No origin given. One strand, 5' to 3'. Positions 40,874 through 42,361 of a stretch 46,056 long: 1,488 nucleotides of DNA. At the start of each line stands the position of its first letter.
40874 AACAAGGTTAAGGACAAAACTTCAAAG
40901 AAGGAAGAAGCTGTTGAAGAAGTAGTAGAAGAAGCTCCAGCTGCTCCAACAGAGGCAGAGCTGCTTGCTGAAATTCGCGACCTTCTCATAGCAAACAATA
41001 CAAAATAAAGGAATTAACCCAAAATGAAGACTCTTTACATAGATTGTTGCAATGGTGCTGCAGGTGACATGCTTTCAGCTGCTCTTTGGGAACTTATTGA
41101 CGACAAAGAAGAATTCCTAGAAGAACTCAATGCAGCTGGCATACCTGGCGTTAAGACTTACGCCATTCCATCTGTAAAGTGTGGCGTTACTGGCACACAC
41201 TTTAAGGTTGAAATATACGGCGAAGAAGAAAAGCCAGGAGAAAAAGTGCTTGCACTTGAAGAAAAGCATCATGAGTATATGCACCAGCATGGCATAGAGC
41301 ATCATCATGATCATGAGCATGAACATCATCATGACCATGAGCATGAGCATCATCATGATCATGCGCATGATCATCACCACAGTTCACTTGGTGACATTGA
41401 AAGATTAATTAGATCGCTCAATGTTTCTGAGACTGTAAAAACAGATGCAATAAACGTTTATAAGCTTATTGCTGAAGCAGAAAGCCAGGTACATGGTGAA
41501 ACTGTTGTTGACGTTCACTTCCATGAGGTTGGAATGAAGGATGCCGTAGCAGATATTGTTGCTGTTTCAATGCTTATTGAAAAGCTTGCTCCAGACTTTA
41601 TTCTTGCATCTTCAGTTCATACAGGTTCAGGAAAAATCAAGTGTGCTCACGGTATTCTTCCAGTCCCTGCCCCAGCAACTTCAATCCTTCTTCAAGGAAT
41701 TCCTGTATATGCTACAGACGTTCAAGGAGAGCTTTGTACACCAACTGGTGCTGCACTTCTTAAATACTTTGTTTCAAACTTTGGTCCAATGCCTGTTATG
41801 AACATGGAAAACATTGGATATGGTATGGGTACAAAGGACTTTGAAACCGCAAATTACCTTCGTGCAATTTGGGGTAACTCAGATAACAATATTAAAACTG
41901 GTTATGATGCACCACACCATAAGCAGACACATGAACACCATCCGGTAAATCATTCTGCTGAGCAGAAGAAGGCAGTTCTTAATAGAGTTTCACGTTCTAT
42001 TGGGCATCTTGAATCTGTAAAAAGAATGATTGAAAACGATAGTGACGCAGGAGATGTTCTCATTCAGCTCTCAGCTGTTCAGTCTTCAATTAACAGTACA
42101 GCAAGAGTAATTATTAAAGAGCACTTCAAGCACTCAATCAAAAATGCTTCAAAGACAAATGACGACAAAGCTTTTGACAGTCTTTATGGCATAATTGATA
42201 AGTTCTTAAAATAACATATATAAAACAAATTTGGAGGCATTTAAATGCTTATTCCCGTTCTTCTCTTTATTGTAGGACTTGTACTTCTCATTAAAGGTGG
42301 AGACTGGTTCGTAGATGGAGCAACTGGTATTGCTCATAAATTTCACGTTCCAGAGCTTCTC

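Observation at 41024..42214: LarC-type nickel-binding N-domain fused to a CsoR/RcnR-family fold, replacing the LarC2 CTP-binding domain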

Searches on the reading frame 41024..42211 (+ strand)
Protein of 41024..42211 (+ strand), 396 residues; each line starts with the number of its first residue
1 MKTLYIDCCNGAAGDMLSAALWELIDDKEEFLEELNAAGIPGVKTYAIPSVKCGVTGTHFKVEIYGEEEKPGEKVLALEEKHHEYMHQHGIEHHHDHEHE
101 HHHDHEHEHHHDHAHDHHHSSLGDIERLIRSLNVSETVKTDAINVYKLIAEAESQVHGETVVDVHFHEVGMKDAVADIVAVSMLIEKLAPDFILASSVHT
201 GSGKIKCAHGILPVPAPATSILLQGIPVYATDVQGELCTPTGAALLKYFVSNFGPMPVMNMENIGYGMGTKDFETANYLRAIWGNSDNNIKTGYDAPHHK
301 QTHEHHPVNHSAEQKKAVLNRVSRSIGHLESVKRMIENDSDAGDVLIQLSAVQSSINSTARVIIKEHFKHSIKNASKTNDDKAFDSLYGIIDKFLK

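Call 3: search_protein_families(library=pfam, proteins=[window:41024-42211:+], max_evalue=0.1)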
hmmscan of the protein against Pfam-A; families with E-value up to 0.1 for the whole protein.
window:41024-42211:+ (396 aa): 2 families
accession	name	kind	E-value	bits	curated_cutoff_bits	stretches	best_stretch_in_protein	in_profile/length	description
PF01969.22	Ni_insertion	-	2.6e-81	274.1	22.1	1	4-291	1-235/375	Nickel insertion protein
PF02583.22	Trns_repr_metal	-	2.9e-19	69.7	22.8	1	314-392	1-77/78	Metal-sensitive transcriptional repressor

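Call 4: search_protein_families(library=ncbifam, proteins=[window:41024-42211:+], max_evalue=0.1)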
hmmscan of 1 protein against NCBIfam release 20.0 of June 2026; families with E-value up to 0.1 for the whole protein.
window:41024-42211:+ (396 aa): 4 families
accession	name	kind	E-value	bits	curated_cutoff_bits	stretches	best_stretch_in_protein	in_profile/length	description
TIGR00299.2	nickel_LarC1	equivalog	2.6e-60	202.9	90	1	121-282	2-164/165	nickel pincer cofactor biosynthesis protein LarC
NF052430.1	repress_RicR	exception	4.2e-10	40.1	175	1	313-383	6-76/93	copper-sensing transcriptional repressor RicR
NF008464.0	PRK11352.1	equivalog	6.3e-09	36.1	133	1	310-385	3-80/91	formaldehyde-responsive transcriptional repressor FrmR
NF011613.0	PRK15039.1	equivalog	1e-07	32.6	138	1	309-396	2-90/90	Ni(II)/Co(II)-binding transcriptional repressor RcnR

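Call 5: find_homologous_proteins(query=window:41024-42211:+, max_evalue=0.00001)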
Query window:41024-42211:+ (396 aa): 8000 proteins with E <= 0.00001 among 8000 candidates; the best 120 are listed.
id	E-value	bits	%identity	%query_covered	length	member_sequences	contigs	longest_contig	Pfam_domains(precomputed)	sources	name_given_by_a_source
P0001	5.4e-265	897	100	100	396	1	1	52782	PF02583.23,PF01969.23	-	-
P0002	3.5e-232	789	86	100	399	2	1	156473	PF02583.23,PF01969.23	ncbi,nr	ncbi:MAG: DUF111 family protein [Oscillospiraceae bacterium]|nr:DUF111 family protein [Oscillospirac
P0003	8.6e-179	613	71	100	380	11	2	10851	PF02583.23,PF01969.23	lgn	-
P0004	2.1e-178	612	70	100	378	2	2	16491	PF02583.23,PF01969.23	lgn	-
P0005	4.2e-177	607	70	100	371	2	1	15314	PF02583.23,PF01969.23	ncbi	-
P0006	1.2e-176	606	69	100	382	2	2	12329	PF02583.23,PF01969.23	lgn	-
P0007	3.4e-176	604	70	100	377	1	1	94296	PF02583.23,PF01969.23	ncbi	-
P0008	7.7e-174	597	69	100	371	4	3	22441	PF02583.23,PF01969.23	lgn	-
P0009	2.3e-165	569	65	100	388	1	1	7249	PF02583.23,PF01969.23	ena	-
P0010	2.8e-159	549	62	100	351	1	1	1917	PF02583.23,PF01969.23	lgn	-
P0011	2.1e-155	536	61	100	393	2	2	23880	PF02583.23,PF01969.23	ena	-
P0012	2.0e-154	533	62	100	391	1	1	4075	PF02583.23,PF01969.23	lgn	-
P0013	2.7e-154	532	59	100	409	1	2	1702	PF02583.23,PF01969.23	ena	-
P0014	3.5e-154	532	60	100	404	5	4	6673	PF02583.23,PF01969.23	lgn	-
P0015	1.4e-153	530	62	100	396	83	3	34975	PF02583.23,PF01969.23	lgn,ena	-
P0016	1.9e-153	530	61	100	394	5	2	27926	PF02583.23,PF01969.23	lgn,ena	-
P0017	1.3e-152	527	59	100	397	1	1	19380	PF02583.23,PF01969.23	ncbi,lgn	-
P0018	2.3e-152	526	60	100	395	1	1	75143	PF02583.23,PF01969.23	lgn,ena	-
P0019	2.4e-152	526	60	100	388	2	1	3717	PF02583.23,PF01969.23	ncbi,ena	-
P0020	4.2e-151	522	59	100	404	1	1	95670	PF02583.23,PF01969.23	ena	-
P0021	1.5e-149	517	60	100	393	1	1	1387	PF02583.23,PF01969.23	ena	-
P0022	3.5e-149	516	60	100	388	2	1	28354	PF02583.23,PF01969.23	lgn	-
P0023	4.7e-149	515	60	100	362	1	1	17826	PF02583.23,PF01969.23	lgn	-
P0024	1.9e-148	513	59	100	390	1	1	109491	PF02583.23,PF01969.23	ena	-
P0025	3.0e-148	513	61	100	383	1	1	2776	PF02583.23,PF01969.23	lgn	-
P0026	3.1e-148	512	59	100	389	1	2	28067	PF02583.23,PF01969.23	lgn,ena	-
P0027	6.7e-148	511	58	100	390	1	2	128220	PF02583.23,PF01969.23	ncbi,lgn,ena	-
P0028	8.7e-148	511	59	100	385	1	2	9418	PF02583.23,PF01969.23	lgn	-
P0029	1.2e-147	511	59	100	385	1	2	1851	PF02583.23,PF01969.23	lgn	-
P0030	1.2e-147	510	58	100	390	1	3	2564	PF02583.23,PF01969.23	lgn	-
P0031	1.8e-147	510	59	100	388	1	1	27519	PF02583.23,PF01969.23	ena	-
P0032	1.8e-147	510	59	100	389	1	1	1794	PF02583.23,PF01969.23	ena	-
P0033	1.9e-147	510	59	100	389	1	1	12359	PF02583.23,PF01969.23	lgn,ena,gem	-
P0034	2.4e-147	510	57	100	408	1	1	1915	PF02583.23,PF01969.23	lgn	-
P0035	3.3e-147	509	59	100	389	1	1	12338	PF02583.23,PF01969.23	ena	-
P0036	2.1e-146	506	59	100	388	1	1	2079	PF02583.23,PF01969.23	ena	-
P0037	2.1e-146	506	59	100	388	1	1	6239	PF02583.23,PF01969.23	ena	-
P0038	7.4e-146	505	58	100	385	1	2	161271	PF02583.23,PF01969.23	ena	-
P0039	1.8e-145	503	58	100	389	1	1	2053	PF02583.23,PF01969.23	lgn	-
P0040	3.7e-145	502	57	100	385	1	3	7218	PF02583.23,PF01969.23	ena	-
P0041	3.8e-145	502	57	100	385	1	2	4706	PF02583.23,PF01969.23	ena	-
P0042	4.0e-145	502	57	100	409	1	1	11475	PF02583.23,PF01969.23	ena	-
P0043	6.3e-145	502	57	100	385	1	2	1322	PF02583.23,PF01969.23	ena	-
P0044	7.9e-145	501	59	100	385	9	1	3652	PF02583.23,PF01969.23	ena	-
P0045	2.4e-144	500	57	100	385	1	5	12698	PF02583.23,PF01969.23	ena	-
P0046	1.8e-143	497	54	100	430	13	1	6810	PF02583.23,PF01969.23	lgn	-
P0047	9.1e-143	494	58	100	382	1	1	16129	PF02583.23,PF01969.23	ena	-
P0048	2.1e-142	493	58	100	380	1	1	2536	PF02583.23,PF01969.23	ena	-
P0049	2.5e-142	493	53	100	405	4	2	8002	PF02583.23,PF01969.23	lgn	-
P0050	2.6e-142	493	58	100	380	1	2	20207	PF02583.23,PF01969.23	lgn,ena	-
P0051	3.2e-142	493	58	100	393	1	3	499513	PF02583.23,PF01969.23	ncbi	-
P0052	6.0e-142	492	58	100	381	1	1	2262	PF02583.23,PF01969.23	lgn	-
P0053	6.3e-142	492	58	100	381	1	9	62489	PF02583.23,PF01969.23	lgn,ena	-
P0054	2.5e-141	490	58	100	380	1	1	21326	PF02583.23,PF01969.23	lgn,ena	-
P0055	6.0e-141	488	58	100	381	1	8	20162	PF02583.23,PF01969.23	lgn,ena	-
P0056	6.2e-141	488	56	100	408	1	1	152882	PF02583.23,PF01969.23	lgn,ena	-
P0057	1.8e-139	484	56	100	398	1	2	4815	PF02583.23,PF01969.23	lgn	-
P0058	8.8e-139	481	-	-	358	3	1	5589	PF02583.23,PF01969.23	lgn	-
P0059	6.2e-138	479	58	100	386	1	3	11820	PF02583.23,PF01969.23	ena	-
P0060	7.0e-138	478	54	100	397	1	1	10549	PF02583.23,PF01969.23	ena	-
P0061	3.9e-136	473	56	100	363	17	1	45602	PF02583.23,PF01969.23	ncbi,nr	ncbi:MAG: DUF111 family protein [Clostridia bacterium]|nr:DUF111 family protein [Clostridia bacteriu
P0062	1.5e-134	467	57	100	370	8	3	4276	PF02583.23,PF01969.23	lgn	-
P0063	1.5e-134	467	59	100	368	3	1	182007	PF02583.23,PF01969.23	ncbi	-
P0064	1.8e-134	467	57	100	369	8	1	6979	PF02583.23,PF01969.23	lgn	-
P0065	1.9e-133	464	53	100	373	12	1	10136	PF02583.23,PF01969.23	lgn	-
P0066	1.6e-131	457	57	100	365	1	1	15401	PF02583.23,PF01969.23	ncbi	-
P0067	2.8e-131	457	56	100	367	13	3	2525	PF02583.23,PF01969.23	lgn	-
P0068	1.2e-130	455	-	-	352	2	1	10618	PF02583.23,PF01969.23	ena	-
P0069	1.3e-130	454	54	100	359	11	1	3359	PF02583.23,PF01969.23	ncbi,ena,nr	ncbi:MAG: DUF111 family protein [Clostridia bacterium]|nr:DUF111 family protein [Clostridia bacteriu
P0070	1.7e-130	454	56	100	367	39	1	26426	PF02583.23,PF01969.23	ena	-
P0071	2.0e-130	454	56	100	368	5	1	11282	PF02583.23,PF01969.23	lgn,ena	-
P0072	3.5e-130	453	53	100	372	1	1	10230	PF02583.23,PF01969.23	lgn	-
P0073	9.0e-130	452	57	100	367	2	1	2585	PF02583.23,PF01969.23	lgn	-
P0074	1.8e-129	451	57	96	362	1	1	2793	PF02583.23,PF01969.23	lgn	-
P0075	6.9e-129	449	52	100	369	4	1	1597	PF02583.23,PF01969.23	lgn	-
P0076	3.7e-115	404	59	74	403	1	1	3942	PF01969.23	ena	-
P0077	8.6e-115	402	59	81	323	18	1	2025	PF01969.23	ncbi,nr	ncbi:MAG: LarC family nickel insertion protein [Clostridia bacterium]|nr:LarC family nickel insertio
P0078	9.5e-115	402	59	74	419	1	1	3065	PF01969.23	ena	-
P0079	9.5e-115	402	59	74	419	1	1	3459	PF01969.23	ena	-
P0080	1.0e-114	402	59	74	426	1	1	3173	PF01969.23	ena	-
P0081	2.0e-114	401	58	74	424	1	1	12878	PF01969.23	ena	-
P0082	1.6e-113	398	60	74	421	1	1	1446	PF01969.23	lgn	-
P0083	4.9e-113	397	59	74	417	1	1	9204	PF01969.23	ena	-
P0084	2.2e-112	394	59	74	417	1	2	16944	PF01969.23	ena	-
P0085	1.4e-110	388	56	73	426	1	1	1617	PF01969.23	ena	-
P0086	2.5e-110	388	56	74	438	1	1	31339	PF01969.23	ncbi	-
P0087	2.9e-110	387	59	74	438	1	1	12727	PF01969.23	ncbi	-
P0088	6.9e-110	386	56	73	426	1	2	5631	PF01969.23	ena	-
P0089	8.5e-110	386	55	74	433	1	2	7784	PF01969.23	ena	-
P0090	1.0e-109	386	61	73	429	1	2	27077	PF01969.23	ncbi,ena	-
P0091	1.0e-109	386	61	73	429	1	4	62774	PF01969.23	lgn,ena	-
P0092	2.0e-109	385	55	74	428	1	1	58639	PF01969.23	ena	-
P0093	2.5e-109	384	60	73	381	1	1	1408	PF01969.23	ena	-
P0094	3.3e-109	384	61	73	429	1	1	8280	PF01969.23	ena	-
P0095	3.7e-109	384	60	73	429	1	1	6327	PF01969.23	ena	-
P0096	3.8e-109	384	60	73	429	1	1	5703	PF01969.23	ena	-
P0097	3.8e-109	384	60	73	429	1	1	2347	PF01969.23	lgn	-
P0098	6.1e-109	383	59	73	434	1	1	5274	PF01969.23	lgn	-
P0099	6.5e-109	383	60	73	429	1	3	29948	PF01969.23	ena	-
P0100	8.8e-109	383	61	73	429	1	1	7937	PF01969.23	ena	-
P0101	9.6e-109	382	58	74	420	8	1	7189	PF01969.23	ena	-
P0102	1.1e-108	382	-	-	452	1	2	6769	PF01969.23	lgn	-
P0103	1.2e-108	382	60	73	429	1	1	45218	PF01969.23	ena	-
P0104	1.2e-108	382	60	73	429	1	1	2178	PF01969.23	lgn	-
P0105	1.2e-108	382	60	73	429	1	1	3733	PF01969.23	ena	-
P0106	2.1e-108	381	60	73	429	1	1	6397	PF01969.23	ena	-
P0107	3.7e-108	381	52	87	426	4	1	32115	PF01969.23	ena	-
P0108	5.0e-108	380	59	73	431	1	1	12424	PF01969.23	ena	-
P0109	5.1e-108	380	57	73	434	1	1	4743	PF01969.23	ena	-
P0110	5.2e-108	380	59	73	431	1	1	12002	PF01969.23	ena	-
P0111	5.7e-108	380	60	73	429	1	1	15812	PF01969.23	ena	-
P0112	1.5e-107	378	58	73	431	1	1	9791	PF01969.23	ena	-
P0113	1.7e-107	378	58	72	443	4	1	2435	PF01969.23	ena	-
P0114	1.7e-107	378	54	72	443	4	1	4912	PF01969.23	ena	-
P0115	1.8e-107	378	58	73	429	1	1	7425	PF01969.23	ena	-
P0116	1.8e-107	378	58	73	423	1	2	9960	PF01969.23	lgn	-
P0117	1.9e-107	378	58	73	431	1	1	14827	PF01969.23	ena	-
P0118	1.9e-107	378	58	73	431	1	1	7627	PF01969.23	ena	-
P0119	2.0e-107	378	58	73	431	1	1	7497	PF01969.23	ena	-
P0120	2.5e-107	378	59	74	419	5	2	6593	PF01969.23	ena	-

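Call 9: find_encoding_contigs(protein=P0002, flank=10000, max_places=2)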
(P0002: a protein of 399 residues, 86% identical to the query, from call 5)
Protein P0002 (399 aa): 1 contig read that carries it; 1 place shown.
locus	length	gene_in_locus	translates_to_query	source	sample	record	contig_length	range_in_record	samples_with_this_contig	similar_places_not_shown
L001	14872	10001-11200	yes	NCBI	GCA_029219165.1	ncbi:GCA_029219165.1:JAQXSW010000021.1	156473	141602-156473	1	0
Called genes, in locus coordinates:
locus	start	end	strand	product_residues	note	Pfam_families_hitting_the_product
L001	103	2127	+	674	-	PF03030:H_PPase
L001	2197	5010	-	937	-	PF00990:GGDEF, PF00563:EAL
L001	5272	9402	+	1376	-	PF00990:GGDEF, PF00563:EAL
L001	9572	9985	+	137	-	PF01741:MscL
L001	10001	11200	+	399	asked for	PF01969:Ni_insertion, PF02583:Trns_repr_metal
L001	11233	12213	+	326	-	PF01699:Na_Ca_ex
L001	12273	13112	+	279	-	PF09297:Zn_ribbon_NUD (weak), PF00293:NUDIX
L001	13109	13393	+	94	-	PF01035:DNA_binding_1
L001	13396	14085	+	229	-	PF08713:DNA_alkylation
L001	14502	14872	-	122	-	PF00589:Phage_integrase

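Call 10: find_encoding_contigs(protein=P0051, flank=10000, max_places=2)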
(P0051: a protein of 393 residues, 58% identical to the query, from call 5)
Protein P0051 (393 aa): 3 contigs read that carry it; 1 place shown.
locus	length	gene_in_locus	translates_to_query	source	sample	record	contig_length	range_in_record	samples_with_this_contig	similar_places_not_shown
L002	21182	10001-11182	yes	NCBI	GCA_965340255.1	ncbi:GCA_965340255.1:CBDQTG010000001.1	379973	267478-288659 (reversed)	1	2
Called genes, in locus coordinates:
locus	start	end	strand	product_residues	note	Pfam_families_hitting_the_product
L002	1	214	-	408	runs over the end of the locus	PF01098:FTSW_RODA_SPOVE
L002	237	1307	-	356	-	PF00953:Glycos_transf_4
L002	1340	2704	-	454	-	PF01225:Mur_ligase, PF08245:Mur_ligase_M, PF02875:Mur_ligase_C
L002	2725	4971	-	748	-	PF03717:PBP_dimer, PF00905:Transpeptidase, PF03793:PASTA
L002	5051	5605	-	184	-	PF04977:DivIC (weak)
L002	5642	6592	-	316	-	PF01795:Methyltransf_5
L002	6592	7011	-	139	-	PF02381:MraZ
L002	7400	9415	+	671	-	PF03030:H_PPase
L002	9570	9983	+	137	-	PF01741:MscL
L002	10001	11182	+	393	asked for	PF01969:Ni_insertion, PF02583:Trns_repr_metal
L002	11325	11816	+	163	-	PF22381:Staph_reg_Sar_Rot, PF01047:MarR, PF12802:MarR_2, PF13601:HTH_34 (weak), PF13463:HTH_27 (weak)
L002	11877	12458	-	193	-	PF03729:DUF308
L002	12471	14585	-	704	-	-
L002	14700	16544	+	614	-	PF04464:Glyphos_transf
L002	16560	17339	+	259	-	PF01128:IspD, PF12804:NTP_transf_3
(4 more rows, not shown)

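Call 11: find_encoding_contigs(protein=P0063, flank=10000, max_places=2)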
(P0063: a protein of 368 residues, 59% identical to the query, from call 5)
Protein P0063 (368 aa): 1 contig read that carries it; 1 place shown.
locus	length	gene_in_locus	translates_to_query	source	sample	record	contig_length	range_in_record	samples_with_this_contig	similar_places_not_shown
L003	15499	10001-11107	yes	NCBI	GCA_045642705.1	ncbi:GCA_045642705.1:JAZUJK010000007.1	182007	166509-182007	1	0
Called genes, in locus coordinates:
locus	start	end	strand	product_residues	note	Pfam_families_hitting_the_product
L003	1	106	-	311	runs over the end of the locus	PF01795:Methyltransf_5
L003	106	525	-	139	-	PF02381:MraZ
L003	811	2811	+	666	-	PF03030:H_PPase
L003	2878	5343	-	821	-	PF00990:GGDEF, PF00563:EAL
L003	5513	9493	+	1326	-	PF00990:GGDEF, PF08447:PAS_3 (faint), PF00563:EAL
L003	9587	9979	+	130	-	PF01741:MscL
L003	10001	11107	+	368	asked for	PF01969:Ni_insertion, PF02583:Trns_repr_metal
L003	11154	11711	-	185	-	PF00440:TetR_N, PF14278:TetR_C_8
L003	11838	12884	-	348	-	PF01699:Na_Ca_ex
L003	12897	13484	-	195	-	PF02659:Mntp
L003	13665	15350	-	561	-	PF01935:DUF87, PF05872:HerA_C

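Call 12: find_encoding_contigs(protein=P0056, flank=10000, max_places=2)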
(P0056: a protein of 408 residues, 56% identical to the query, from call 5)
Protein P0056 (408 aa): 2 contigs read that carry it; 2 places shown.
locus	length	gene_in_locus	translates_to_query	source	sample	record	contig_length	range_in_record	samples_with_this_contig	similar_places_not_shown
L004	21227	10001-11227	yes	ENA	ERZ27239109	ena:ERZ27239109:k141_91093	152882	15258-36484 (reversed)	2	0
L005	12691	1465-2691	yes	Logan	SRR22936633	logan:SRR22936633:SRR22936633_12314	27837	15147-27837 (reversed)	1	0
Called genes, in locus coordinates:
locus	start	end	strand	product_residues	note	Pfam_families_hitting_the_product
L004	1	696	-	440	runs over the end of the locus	PF01098:FTSW_RODA_SPOVE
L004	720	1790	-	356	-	PF00953:Glycos_transf_4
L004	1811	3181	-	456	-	PF01225:Mur_ligase, PF08245:Mur_ligase_M, PF02875:Mur_ligase_C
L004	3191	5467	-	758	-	PF03717:PBP_dimer, PF00905:Transpeptidase, PF03793:PASTA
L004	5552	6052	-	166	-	-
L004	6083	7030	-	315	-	PF01795:Methyltransf_5, PF13649:Methyltransf_25 (faint), PF13847:Methyltransf_31 (faint)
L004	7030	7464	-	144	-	PF02381:MraZ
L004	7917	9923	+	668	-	PF03030:H_PPase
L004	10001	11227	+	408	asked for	PF01969:Ni_insertion, PF02583:Trns_repr_metal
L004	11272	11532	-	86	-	PF12637:TSCPD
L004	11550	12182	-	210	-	PF01522:Polysacc_deac_1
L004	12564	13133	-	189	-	PF03729:DUF308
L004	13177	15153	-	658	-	-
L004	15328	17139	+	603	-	PF04464:Glyphos_transf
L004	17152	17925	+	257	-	PF01128:IspD, PF12804:NTP_transf_3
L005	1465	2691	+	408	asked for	PF01969:Ni_insertion, PF02583:Trns_repr_metal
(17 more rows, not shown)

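Call 13: find_encoding_contigs(protein=P0061, flank=10000, max_places=2)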
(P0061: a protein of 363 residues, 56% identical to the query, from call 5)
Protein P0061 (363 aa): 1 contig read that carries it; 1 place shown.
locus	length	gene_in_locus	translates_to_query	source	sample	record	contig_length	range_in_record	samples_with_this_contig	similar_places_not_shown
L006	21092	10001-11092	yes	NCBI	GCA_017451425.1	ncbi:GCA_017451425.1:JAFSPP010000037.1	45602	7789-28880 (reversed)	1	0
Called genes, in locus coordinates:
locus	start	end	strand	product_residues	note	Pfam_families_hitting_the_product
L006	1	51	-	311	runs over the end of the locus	PF01795:Methyltransf_5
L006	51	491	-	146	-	PF02381:MraZ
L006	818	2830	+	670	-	PF03030:H_PPase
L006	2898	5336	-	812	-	PF00990:GGDEF, PF00563:EAL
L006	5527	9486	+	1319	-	PF00990:GGDEF, PF00563:EAL, PF08447:PAS_3 (weak)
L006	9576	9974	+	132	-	PF01741:MscL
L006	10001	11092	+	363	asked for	PF01969:Ni_insertion, PF02583:Trns_repr_metal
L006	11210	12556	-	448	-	PF04055:Radical_SAM, PF13186:SPASM (faint)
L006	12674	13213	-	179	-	PF14278:TetR_C_8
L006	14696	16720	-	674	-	PF00111:Fer2 (weak), PF13510:Fer2_4, PF14691:Fer4_20, PF00890:FAD_binding_2 (weak), PF01266:DAO (weak), PF03486:HI0933_like (weak), PF07992:Pyr_redox_2, PF13450:NAD_binding_8, +9 more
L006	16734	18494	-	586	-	PF01512:Complex1_51K, PF10589:NADH_4Fe-4S, PF00037:Fer4, PF12837:Fer4_6 (weak), PF13237:Fer4_10 (weak), PF14697:Fer4_21 (weak), PF12838:Fer4_7, PF13187:Fer4_9 (weak), +2 more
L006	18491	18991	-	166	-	PF01257:2Fe-2S_thioredx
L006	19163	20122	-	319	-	PF01699:Na_Ca_ex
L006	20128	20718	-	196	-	PF02659:Mntp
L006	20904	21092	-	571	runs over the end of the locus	PF01935:DUF87, PF05872:HerA_C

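Call 14: find_encoding_contigs(protein=P0065, flank=10000, max_places=2)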
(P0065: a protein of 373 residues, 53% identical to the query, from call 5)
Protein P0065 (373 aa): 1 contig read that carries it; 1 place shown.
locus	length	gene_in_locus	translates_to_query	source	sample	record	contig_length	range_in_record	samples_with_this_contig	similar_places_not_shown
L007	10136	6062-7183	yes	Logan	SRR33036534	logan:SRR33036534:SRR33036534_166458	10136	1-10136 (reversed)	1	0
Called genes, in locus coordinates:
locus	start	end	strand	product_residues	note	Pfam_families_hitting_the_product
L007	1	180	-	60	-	?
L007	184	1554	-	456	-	PF01225:Mur_ligase, PF08245:Mur_ligase_M, PF02875:Mur_ligase_C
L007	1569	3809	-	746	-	PF03717:PBP_dimer, PF00905:Transpeptidase, PF03793:PASTA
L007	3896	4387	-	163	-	PF04977:DivIC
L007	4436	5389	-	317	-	PF01795:Methyltransf_5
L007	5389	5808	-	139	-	PF02381:MraZ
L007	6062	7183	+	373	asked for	PF01969:Ni_insertion, PF02583:Trns_repr_metal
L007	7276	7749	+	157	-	PF22381:Staph_reg_Sar_Rot, PF01047:MarR, PF12802:MarR_2, PF13601:HTH_34 (weak), PF13412:HTH_24 (faint), PF13463:HTH_27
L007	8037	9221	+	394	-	PF00291:PALP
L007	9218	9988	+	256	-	PF00290:Trp_syntA, PF01884:PcrB (faint)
